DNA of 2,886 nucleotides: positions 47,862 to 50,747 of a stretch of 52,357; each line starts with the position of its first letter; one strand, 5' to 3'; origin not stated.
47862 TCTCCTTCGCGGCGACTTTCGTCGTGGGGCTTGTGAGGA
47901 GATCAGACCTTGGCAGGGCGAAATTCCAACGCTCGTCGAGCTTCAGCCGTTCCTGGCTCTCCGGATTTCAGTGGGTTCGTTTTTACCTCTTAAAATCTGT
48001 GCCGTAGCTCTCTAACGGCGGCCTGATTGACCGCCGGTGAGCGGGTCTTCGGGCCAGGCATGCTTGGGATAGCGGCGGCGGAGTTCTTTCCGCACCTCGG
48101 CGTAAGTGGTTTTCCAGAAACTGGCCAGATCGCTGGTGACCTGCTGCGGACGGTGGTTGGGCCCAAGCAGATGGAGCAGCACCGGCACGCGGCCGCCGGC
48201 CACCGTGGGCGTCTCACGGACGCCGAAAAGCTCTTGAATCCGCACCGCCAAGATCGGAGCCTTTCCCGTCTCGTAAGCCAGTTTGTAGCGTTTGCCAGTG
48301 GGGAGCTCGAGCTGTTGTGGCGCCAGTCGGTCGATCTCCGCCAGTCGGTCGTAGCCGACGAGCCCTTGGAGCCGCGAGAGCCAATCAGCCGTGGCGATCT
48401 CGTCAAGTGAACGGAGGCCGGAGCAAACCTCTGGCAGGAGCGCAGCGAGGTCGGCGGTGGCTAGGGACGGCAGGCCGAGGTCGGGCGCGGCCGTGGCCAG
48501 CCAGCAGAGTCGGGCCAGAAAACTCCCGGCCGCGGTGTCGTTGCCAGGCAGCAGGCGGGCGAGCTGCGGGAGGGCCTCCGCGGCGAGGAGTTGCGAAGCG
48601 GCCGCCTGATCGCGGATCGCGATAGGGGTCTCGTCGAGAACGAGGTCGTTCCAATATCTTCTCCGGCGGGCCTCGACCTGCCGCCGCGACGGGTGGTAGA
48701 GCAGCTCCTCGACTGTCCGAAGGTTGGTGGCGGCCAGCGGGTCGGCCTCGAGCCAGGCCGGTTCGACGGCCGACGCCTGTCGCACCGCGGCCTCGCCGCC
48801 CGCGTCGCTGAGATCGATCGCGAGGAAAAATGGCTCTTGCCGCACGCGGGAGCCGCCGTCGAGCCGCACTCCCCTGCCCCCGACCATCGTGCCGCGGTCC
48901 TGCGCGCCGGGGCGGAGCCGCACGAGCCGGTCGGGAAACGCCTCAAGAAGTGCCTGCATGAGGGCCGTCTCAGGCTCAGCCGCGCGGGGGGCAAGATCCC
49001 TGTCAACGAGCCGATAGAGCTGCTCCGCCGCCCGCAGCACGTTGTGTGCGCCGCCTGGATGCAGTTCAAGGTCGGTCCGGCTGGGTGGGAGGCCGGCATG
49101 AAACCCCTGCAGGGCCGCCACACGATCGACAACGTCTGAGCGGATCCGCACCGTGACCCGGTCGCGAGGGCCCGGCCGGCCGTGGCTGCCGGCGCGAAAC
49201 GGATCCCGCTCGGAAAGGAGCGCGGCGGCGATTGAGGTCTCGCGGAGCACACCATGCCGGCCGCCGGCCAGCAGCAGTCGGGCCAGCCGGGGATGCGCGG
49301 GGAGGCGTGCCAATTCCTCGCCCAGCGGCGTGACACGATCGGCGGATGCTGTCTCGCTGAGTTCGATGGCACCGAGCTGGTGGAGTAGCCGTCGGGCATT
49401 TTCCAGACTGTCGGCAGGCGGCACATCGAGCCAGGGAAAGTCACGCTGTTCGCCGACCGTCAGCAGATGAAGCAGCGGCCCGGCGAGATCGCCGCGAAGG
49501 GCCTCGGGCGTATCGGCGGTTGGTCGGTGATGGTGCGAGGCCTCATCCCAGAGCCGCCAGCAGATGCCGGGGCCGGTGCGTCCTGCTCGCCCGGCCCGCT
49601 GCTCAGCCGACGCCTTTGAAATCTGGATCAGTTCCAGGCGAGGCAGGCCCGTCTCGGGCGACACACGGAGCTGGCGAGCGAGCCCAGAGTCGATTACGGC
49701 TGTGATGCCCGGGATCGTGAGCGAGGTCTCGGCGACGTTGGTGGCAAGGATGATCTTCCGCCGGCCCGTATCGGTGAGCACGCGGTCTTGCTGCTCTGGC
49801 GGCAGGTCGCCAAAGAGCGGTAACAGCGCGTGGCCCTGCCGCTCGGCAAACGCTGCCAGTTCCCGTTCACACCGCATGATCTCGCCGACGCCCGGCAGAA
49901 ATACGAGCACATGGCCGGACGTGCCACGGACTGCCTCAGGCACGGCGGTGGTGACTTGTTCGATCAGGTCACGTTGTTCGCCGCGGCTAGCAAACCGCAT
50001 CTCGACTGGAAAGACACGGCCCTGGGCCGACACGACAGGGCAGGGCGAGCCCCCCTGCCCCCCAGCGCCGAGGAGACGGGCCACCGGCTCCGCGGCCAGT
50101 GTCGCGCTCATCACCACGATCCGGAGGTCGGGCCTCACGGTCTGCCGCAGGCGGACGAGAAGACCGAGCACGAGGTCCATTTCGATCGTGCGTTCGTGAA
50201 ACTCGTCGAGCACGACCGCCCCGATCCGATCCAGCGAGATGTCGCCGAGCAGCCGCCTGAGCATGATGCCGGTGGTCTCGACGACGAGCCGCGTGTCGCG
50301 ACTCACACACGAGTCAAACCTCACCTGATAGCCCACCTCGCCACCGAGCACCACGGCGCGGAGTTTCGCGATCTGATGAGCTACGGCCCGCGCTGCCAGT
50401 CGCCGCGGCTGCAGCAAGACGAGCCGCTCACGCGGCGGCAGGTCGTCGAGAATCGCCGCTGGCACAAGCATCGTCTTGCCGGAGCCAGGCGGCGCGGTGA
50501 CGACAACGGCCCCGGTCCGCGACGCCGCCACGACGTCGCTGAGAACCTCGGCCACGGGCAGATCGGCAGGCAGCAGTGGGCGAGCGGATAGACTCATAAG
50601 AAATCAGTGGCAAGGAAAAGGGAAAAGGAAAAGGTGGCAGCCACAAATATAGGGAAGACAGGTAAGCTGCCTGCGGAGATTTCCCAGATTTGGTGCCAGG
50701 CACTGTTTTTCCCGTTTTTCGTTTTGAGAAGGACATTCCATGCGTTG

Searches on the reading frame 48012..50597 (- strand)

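Call 14: search_protein_families(library=pfam, proteins=[window:48012-50597:-])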
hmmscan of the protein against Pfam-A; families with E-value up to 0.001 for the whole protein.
window:48012-50597:- (861 aa): 5 families
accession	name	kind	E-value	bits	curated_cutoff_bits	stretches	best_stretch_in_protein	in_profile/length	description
PF08482.15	HrpB_C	-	3.9e-48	163.6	25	1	722-852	3-133/133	ATP-dependent helicase C-terminal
PF00271.37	Helicase_C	-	1.6e-13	51.3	23.5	1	224-342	12-110/110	Helicase conserved C-terminal domain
PF00270.35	DEAD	-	6.7e-12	45.9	26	1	29-172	15-164/167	DEAD/DEAH box helicase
PF21010.2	HA2_C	-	1.4e-05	25.9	21.3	1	435-472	1-40/77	Helicase associated domain (HA2), ratchet-like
PF04408.29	HA2_N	-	0.00013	22.4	21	1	401-433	1-28/29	Helicase associated domain (HA2), winged-helix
